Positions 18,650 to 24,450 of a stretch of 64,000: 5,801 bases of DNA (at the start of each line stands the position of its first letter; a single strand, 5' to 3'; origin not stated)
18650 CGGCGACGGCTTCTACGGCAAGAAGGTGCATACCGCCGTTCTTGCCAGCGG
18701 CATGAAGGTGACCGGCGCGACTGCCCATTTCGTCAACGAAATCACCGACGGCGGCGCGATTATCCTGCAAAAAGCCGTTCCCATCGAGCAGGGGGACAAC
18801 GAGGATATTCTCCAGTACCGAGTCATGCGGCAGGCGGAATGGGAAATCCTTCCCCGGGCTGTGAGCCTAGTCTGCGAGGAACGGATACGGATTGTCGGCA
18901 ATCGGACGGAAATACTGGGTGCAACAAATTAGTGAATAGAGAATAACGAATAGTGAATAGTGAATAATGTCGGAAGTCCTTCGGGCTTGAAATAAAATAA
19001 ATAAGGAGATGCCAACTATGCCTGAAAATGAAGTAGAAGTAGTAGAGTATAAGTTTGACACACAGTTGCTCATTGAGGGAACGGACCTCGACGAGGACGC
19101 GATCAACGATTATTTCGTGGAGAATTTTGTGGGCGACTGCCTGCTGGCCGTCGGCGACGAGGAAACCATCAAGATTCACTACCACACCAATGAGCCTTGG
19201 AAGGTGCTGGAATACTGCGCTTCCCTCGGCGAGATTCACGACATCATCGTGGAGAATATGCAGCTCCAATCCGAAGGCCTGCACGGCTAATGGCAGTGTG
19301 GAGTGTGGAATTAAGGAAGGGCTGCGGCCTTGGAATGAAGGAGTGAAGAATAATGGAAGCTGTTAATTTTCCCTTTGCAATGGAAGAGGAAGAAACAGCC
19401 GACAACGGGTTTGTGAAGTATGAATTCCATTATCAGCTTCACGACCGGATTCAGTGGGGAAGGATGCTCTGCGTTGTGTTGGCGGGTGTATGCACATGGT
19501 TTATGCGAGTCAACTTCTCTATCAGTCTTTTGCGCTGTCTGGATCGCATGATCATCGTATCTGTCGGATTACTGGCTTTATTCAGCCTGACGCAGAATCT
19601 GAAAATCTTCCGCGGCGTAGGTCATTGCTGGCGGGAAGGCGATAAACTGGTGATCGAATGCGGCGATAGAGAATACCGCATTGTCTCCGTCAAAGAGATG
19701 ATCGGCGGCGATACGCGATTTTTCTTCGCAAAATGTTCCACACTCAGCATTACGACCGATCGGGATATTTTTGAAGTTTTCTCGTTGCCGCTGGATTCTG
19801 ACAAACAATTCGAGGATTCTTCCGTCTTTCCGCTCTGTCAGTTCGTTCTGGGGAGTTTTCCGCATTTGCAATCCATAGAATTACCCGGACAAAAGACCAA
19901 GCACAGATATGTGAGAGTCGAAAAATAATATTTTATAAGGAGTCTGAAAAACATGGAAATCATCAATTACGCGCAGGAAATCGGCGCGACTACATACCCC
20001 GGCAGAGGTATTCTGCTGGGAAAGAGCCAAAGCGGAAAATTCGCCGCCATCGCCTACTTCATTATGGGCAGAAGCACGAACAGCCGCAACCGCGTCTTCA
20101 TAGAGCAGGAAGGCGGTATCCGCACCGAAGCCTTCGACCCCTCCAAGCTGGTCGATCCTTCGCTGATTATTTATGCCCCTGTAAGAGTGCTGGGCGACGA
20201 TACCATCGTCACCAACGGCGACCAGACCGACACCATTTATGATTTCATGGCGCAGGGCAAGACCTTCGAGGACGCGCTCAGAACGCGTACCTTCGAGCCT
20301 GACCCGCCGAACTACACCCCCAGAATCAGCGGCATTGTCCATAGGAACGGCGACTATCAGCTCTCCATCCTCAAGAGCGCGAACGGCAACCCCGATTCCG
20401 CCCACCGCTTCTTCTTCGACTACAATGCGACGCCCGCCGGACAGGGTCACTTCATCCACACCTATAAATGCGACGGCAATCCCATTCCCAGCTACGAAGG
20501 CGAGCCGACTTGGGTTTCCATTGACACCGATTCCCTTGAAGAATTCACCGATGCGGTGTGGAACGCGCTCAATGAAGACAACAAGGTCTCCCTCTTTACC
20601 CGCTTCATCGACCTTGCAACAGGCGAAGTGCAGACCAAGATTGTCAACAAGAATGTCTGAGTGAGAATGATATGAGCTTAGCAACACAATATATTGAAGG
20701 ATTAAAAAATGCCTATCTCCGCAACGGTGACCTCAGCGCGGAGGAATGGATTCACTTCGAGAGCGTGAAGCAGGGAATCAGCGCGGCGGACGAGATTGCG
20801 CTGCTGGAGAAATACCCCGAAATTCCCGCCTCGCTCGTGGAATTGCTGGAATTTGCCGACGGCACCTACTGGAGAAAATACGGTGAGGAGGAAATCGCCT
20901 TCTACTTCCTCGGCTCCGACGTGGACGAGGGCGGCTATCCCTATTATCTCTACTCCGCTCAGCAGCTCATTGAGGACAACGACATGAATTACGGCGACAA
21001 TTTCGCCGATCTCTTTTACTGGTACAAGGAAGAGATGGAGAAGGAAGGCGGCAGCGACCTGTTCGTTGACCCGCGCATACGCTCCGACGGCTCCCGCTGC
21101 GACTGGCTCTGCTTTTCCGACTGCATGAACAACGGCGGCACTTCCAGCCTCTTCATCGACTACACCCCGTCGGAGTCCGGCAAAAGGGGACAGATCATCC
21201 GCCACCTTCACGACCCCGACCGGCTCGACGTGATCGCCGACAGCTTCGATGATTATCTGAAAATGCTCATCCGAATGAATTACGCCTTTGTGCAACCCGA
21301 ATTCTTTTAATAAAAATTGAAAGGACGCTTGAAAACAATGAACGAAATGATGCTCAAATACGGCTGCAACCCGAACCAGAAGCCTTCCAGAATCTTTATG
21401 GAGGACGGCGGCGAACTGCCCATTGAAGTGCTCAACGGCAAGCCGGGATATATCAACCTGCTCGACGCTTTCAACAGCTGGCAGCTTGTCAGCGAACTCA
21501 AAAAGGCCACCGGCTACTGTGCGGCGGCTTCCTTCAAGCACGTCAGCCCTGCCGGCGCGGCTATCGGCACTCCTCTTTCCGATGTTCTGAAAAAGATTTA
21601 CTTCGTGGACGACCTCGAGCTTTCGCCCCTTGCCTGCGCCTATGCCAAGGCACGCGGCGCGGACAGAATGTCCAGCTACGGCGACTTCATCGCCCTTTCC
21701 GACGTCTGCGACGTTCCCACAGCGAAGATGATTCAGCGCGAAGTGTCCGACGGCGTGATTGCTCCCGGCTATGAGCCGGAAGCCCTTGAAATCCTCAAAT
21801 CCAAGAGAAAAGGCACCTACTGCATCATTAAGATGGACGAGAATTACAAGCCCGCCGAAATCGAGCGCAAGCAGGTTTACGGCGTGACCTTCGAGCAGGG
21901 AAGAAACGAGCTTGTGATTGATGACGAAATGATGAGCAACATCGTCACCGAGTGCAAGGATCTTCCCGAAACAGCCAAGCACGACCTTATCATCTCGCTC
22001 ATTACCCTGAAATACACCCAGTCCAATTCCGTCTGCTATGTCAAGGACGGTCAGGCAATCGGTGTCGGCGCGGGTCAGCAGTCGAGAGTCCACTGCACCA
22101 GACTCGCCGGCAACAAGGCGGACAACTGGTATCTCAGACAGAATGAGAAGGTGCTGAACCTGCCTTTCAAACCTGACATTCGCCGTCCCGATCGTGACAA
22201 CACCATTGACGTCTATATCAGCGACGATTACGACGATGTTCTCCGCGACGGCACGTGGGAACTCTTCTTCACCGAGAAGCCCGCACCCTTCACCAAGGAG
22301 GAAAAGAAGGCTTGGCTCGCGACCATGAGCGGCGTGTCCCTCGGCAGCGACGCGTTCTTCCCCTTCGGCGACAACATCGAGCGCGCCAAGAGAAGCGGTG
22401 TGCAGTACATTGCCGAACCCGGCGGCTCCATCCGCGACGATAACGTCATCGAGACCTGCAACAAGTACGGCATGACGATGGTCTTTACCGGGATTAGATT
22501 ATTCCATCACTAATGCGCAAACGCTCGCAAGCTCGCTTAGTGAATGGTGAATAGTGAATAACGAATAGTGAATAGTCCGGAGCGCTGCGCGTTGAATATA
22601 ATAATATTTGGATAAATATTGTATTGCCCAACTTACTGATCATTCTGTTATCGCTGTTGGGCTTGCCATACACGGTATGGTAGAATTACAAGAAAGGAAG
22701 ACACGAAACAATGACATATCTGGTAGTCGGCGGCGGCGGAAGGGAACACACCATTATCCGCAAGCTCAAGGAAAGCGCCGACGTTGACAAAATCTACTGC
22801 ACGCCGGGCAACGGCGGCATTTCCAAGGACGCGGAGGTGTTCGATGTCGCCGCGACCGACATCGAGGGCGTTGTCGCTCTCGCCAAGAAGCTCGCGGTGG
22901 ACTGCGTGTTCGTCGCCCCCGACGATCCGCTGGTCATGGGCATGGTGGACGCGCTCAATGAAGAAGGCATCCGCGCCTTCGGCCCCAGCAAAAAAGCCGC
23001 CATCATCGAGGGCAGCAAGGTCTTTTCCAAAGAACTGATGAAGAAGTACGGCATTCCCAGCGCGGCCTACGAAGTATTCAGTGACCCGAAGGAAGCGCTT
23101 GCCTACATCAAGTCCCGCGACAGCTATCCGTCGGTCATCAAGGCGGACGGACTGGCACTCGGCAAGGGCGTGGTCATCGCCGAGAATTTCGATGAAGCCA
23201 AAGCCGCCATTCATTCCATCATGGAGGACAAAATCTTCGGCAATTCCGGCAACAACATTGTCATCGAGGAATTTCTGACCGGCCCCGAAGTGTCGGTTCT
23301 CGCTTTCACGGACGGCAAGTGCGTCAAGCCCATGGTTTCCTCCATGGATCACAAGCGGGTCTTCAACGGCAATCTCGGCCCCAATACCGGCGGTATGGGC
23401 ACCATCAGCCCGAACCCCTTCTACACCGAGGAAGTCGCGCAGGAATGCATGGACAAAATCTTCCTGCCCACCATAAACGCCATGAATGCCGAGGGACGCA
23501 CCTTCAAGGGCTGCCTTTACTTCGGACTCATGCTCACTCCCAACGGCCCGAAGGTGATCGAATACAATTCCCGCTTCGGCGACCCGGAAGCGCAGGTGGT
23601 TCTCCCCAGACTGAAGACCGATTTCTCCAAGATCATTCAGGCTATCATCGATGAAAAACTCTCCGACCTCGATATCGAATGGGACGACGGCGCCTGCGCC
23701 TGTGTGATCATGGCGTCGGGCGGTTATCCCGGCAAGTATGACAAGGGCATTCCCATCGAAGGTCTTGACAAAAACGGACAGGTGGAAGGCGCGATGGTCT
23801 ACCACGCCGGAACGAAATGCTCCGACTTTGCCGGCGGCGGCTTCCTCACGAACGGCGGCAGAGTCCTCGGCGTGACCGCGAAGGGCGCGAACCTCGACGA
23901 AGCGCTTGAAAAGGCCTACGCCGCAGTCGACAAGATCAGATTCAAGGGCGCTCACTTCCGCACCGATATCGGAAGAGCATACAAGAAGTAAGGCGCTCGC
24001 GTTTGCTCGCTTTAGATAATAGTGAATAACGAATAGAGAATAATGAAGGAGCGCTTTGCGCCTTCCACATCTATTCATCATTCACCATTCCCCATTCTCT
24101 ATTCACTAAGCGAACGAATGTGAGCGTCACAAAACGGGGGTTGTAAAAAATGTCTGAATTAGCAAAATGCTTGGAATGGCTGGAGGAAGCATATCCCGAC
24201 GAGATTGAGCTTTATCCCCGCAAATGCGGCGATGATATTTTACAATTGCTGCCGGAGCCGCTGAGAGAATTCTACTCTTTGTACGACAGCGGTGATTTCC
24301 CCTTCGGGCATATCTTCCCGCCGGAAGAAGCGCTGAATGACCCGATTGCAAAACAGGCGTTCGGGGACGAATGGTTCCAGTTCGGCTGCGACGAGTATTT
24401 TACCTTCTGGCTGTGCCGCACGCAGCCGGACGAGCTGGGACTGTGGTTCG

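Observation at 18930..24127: Dispersed intergenic element family built from stop triplets phased at exactly 7 nt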

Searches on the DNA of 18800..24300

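Call 83: search_rna_families(source=window, start=18800, end=24300, threshold=evalue, max_evalue=5)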
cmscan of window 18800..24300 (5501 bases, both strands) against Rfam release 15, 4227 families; matches with E-value up to 5: 4.
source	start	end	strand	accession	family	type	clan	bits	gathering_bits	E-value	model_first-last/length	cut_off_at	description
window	24005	24115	-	RF04210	MIR8643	Gene; miRNA;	-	21.4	135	0.86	1-150/150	no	MIR8643 microRNA precursor family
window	22290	22371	-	RF03230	mir-967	Gene; miRNA;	-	21.3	70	1.7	13-79/90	no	mir-967 microRNA precursor family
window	19446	19531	+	RF03189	mir-1175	Gene; miRNA;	-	19.6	51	0.82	1-72/72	no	mir-1175 microRNA precursor family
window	24227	24260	+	RF01172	sn2343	Gene; snRNA; snoRNA; CD-box;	-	17.3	60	3.4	1-78/78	no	Small nucleolar RNA sn2343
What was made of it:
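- On Known Rfam RNA family: In E-value mode over 18800-24300 only chance-level miRNA and snoRNA hits appear (call 83).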
